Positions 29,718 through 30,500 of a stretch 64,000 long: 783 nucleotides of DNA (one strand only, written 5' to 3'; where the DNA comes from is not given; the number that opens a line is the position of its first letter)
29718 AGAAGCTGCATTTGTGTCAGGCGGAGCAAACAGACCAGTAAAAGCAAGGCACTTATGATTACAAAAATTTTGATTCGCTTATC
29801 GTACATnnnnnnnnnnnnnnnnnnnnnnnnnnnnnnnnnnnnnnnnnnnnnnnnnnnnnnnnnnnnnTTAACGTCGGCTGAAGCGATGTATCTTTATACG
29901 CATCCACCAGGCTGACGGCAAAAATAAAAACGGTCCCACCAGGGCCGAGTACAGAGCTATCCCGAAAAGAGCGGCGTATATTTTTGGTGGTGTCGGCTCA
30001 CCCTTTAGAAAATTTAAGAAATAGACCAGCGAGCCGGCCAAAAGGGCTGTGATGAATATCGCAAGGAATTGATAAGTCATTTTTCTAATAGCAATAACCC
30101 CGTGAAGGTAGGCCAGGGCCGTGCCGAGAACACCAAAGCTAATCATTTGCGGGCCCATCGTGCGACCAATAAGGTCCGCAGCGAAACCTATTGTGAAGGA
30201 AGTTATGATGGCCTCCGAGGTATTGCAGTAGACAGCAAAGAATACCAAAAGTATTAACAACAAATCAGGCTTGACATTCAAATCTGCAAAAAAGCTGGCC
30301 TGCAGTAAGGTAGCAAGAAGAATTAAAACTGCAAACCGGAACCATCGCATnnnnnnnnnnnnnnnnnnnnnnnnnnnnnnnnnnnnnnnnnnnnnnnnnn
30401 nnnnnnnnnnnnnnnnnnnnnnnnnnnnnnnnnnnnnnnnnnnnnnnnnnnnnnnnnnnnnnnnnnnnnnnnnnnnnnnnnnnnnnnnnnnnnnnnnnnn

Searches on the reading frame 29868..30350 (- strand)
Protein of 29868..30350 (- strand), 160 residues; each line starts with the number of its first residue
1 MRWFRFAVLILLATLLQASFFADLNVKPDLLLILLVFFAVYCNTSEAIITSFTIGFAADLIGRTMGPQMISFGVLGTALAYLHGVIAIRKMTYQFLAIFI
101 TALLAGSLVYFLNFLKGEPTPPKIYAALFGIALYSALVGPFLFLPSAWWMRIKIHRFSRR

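Call 10: search_protein_families(library=pfam, proteins=[window:29868-30350:-])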
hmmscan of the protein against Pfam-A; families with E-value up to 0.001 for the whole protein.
window:29868-30350:- (160 aa): 1 family
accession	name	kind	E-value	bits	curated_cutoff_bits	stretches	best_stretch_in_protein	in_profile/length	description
PF04093.17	MreD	-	1.6e-09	38.5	24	1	2-117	6-121/158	rod shape-determining protein MreD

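Call 13: find_encoding_contigs(protein=window:29868-30350:-, flank=10000, max_places=10)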
Protein window:29868-30350:- (160 aa): 2 contigs read that carry it; 2 places shown.
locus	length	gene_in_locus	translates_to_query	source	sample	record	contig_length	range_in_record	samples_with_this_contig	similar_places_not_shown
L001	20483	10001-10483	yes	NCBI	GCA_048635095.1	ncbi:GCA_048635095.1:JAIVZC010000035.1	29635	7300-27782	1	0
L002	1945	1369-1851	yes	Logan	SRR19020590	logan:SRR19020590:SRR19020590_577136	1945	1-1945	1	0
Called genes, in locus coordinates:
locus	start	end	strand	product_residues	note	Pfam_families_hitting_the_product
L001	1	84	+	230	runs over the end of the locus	PF00574:CLP_protease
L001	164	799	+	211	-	PF00574:CLP_protease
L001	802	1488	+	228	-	-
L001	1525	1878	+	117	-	PF01909:NTP_transf_2, PF18765:Polbeta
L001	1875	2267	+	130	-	PF05168:HEPN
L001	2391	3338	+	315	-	PF03602:Cons_hypoth95 (faint), PF13847:Methyltransf_31 (faint), PF01555:N6_N4_Mtase, PF08242:Methyltransf_12 (faint)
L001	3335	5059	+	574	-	PF20154:LNT_N, PF00795:CN_hydrolase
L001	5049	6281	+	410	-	PF12717:Cnd1 (faint), PF02985:HEAT (faint), PF13646:HEAT_2, PF03130:HEAT_PBS (faint), PF13646:HEAT_2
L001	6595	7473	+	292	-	-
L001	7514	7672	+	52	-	-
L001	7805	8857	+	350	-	PF06723:MreB_Mbl, PF00022:Actin (faint), PF00012:HSP70, PF14450:FtsA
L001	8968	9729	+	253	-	PF04085:MreC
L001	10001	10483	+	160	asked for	PF04093:MreD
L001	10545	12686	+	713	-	PF03717:PBP_dimer, PF00905:Transpeptidase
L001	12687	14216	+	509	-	-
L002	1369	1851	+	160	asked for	PF04093:MreD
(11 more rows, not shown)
